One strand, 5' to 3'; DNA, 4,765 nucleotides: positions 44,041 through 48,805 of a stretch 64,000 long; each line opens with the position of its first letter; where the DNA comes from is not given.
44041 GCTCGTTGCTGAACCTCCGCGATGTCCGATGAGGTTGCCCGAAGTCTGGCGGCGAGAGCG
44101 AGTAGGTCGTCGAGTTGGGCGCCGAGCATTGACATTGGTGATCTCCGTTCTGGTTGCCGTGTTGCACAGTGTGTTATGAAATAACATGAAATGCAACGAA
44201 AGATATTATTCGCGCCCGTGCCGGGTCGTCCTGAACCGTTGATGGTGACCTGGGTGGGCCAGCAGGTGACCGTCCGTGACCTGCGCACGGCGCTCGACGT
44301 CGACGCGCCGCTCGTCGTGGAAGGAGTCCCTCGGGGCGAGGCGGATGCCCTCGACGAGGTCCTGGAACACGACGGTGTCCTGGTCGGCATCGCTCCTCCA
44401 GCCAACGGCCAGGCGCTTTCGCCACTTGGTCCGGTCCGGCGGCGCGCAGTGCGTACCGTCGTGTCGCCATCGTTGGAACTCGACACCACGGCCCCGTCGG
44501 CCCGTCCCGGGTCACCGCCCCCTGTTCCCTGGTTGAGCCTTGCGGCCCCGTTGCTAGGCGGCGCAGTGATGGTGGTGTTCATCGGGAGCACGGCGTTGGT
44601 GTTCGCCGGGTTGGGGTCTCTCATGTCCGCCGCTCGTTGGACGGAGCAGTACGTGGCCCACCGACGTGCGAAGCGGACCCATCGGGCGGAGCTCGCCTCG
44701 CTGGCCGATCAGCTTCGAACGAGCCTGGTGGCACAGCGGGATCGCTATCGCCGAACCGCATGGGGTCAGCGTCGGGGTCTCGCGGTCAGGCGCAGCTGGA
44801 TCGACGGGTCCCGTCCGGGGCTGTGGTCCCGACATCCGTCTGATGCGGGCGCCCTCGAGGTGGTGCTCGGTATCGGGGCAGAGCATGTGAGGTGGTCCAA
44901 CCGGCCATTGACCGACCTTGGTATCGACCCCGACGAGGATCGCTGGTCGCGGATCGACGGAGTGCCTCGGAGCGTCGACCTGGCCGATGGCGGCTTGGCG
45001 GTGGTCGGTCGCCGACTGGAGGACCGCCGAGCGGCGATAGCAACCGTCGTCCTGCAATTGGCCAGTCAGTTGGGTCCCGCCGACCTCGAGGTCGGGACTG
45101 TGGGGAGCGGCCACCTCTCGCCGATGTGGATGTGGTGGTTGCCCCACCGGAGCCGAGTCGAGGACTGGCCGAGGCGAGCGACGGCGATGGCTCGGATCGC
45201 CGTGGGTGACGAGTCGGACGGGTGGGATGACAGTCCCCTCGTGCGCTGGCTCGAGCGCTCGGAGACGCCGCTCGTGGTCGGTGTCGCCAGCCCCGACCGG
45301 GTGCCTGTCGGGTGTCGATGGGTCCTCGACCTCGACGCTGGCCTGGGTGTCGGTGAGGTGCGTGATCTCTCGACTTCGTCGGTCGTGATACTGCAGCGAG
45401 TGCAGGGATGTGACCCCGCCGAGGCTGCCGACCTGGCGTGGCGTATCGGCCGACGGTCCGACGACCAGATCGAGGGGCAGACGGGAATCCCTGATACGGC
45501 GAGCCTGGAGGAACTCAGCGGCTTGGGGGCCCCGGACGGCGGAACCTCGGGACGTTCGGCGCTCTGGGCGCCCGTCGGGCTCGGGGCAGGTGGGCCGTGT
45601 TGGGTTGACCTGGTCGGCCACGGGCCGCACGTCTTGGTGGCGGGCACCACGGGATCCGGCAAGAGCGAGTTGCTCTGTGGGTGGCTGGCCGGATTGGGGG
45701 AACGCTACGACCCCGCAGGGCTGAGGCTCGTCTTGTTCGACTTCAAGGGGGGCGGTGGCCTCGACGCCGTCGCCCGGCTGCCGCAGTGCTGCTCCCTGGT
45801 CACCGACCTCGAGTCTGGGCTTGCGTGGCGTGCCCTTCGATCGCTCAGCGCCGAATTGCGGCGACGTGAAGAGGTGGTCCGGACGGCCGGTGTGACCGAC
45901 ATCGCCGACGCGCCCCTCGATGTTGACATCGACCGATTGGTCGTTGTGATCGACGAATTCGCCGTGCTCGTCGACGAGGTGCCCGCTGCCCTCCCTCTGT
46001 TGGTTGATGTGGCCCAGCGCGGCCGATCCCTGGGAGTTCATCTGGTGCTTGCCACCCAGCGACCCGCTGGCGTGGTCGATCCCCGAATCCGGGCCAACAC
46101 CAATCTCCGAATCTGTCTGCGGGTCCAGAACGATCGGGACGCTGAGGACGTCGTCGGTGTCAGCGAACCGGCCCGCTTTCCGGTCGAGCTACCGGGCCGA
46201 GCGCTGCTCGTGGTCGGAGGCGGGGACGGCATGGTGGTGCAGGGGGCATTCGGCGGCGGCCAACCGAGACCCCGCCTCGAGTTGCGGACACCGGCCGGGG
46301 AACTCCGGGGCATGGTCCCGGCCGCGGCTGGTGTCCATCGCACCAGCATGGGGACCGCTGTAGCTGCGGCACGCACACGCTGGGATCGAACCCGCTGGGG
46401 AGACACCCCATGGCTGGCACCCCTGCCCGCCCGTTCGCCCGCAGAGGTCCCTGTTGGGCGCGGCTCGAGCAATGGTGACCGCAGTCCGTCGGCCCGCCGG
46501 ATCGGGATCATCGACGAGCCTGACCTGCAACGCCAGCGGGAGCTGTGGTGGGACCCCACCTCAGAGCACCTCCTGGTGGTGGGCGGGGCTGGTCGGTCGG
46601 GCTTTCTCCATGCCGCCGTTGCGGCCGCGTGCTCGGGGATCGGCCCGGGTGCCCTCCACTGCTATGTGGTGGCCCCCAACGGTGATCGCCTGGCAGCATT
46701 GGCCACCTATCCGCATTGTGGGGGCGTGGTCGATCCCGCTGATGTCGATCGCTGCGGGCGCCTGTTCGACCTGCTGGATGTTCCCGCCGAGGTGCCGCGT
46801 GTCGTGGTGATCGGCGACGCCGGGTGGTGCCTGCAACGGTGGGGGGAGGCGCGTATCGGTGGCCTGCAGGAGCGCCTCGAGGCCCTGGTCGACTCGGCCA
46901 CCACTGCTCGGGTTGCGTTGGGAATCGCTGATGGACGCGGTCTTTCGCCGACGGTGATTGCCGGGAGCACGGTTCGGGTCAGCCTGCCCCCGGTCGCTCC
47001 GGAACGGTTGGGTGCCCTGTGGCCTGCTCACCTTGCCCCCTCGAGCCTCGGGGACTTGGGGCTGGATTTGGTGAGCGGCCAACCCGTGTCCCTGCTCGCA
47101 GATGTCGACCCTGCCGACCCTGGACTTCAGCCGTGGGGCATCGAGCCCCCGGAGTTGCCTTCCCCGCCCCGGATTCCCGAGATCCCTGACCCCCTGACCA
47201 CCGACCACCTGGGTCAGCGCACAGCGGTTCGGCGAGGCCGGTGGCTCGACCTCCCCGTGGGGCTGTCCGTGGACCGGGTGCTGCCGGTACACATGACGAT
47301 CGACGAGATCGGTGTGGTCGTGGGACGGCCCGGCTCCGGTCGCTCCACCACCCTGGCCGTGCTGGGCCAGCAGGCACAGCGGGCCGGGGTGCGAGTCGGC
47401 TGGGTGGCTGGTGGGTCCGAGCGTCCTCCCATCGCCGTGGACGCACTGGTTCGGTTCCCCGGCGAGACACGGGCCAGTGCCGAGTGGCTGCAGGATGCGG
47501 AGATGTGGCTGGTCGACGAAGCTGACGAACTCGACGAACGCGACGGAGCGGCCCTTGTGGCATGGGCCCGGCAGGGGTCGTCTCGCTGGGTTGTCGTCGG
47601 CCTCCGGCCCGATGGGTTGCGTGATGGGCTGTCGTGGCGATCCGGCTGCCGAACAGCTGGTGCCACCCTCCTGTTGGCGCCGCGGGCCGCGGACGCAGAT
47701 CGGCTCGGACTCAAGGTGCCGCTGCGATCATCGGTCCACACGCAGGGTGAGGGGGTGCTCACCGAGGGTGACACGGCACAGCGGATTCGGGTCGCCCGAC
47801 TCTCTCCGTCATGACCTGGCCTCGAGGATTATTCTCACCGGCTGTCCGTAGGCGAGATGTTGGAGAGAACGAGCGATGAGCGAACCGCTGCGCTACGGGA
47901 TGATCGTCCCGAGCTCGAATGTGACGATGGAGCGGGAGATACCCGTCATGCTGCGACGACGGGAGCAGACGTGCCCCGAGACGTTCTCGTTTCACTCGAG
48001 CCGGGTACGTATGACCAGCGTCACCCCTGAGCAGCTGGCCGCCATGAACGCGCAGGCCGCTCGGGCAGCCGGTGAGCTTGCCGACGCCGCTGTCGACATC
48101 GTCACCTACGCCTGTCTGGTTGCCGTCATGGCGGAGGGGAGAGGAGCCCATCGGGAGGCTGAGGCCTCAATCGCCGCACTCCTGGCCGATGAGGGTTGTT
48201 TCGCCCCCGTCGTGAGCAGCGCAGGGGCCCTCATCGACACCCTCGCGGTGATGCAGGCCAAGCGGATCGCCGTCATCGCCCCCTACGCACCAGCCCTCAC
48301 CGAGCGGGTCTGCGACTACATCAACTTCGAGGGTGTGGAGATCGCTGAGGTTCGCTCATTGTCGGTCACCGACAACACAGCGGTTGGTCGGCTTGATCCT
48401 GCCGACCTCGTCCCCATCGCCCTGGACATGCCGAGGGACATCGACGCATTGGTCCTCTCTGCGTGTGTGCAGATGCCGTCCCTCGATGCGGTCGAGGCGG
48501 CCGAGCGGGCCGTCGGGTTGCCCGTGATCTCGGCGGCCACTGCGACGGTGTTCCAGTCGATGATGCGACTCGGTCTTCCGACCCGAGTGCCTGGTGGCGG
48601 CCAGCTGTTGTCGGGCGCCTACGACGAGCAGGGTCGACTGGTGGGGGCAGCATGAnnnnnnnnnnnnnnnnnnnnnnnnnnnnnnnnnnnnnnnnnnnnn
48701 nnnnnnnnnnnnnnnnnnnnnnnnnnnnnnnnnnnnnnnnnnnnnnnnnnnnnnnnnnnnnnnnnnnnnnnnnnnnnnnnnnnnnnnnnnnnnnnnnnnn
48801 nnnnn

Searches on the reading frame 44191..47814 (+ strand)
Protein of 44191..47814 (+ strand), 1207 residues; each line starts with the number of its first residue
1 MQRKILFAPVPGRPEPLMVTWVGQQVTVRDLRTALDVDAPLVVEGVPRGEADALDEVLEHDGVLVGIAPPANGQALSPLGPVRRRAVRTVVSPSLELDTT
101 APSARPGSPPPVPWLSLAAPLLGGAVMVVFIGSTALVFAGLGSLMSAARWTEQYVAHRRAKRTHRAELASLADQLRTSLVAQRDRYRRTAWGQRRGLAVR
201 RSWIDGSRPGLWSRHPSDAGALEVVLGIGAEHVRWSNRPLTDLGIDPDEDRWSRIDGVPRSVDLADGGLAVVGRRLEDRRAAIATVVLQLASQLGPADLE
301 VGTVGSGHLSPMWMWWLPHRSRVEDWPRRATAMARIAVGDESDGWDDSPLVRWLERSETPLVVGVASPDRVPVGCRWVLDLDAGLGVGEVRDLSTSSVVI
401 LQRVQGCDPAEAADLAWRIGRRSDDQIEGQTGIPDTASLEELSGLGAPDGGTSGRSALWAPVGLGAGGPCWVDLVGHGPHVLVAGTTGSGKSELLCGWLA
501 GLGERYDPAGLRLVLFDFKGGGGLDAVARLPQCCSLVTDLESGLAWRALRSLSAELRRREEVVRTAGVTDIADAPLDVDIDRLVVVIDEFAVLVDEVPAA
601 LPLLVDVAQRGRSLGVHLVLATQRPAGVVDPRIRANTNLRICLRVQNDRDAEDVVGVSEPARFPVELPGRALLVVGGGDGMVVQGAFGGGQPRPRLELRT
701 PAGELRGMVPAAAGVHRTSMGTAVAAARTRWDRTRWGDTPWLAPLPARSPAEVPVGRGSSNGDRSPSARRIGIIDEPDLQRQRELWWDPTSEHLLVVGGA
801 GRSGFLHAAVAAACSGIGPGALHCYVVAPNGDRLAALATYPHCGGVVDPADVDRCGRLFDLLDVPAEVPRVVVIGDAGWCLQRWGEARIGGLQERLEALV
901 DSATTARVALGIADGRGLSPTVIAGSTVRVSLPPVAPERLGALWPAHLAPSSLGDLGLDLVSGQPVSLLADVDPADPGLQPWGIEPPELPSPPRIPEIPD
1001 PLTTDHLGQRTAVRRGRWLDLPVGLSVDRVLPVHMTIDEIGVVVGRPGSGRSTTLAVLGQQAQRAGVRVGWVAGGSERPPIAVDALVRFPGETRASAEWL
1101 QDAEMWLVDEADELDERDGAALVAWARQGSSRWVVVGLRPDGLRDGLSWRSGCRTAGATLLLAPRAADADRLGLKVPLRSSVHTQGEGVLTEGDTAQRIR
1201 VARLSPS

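Call 3: search_protein_families(library=pfam, proteins=[window:44191-47814:+], max_evalue=0.01)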
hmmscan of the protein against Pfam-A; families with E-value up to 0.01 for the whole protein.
window:44191-47814:+ (1207 aa): 6 families
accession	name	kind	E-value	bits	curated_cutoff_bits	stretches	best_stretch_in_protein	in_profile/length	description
PF01580.24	FtsK_SpoIIIE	-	1e-29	104.1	24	1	466-651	27-190/221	FtsK/SpoIIIE family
PF13604.12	AAA_30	-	2.7e-07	30.9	27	1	1038-1137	18-123/191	AAA domain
PF13401.12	AAA_22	-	4.5e-07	30.7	27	0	479-621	6-121/130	AAA domain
PF13191.12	AAA_16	-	0.00058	20.8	32.6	0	476-619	22-152/167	AAA ATPase domain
PF13555.12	AAA_29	-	0.0026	17.9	27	0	478-495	23-39/61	P-loop containing region of AAA domain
PF25199.1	nSTAND_NTPase5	-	0.0035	17.6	34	0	1042-1088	45-92/145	Novel STAND NTPase 5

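Call 4: search_protein_families(library=ncbifam, proteins=[window:44191-47814:+], max_evalue=0.01)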
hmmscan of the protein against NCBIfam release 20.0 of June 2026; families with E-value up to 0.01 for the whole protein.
window:44191-47814:+ (1207 aa): 10 families
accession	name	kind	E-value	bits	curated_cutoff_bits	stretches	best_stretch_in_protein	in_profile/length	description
TIGR03928.1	T7_EssCb_Firm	equivalog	4.6e-76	256.4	778.4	3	477-679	468-675/1296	type VII secretion protein EssC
TIGR03924.1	T7SS_EccC_a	equivalog_domain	1.6e-48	166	509.15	2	427-679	397-660/673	type VII secretion protein EccCa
TIGR03925.1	T7SS_EccC_b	equivalog_domain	9e-44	149.7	346.55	2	469-672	67-274/564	type VII secretion protein EccCb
NF007615.0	PRK10263.1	equivalog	3.5e-13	48.2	1566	2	582-652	1141-1213/1355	DNA translocase FtsK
NF041017.1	DNA_import_CedB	equivalog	1.3e-06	27.3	700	0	581-624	472-515/590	DNA import protein CedB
NF040819.1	helicase_HerA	equivalog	0.00018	20.1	970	1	596-659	419-481/561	DNA double-strand break repair helicase HerA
TIGR02768.1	TraA_Ti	equivalog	0.0009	17.6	590.45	1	1038-1137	375-481/751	Ti-type conjugative transfer relaxase TraA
NF042943.1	HerA_antiphage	equivalog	0.00097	17.8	800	0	607-661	465-518/566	anti-phage-associated helicase HerA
NF041214.1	plasmid_TraB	equivalog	0.001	17.7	800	1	480-652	250-416/639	plasmid transfer protein TraB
NF040937.1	HerA_Thermprot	equivalog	0.0014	17.2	800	0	584-658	352-427/487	DNA double-strand break repair helicase HerA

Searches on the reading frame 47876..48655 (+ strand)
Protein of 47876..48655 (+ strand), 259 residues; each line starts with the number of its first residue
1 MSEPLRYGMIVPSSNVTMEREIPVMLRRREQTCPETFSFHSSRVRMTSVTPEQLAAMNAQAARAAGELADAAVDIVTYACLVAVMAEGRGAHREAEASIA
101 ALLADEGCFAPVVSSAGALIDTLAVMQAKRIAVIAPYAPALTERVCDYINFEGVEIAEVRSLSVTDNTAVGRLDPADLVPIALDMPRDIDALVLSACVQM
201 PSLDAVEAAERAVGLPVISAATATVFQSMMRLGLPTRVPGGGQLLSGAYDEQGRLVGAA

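Call 57: search_protein_families(library=pfam, proteins=[window:47876-48655:+], max_evalue=0.0001)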
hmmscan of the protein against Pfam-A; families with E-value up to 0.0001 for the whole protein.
window:47876-48655:+ (259 aa): 1 family
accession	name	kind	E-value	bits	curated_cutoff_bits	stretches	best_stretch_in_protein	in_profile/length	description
PF17645.6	Amdase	-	1.3e-18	67.9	25.9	1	8-245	2-228/228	Arylmalonate decarboxylase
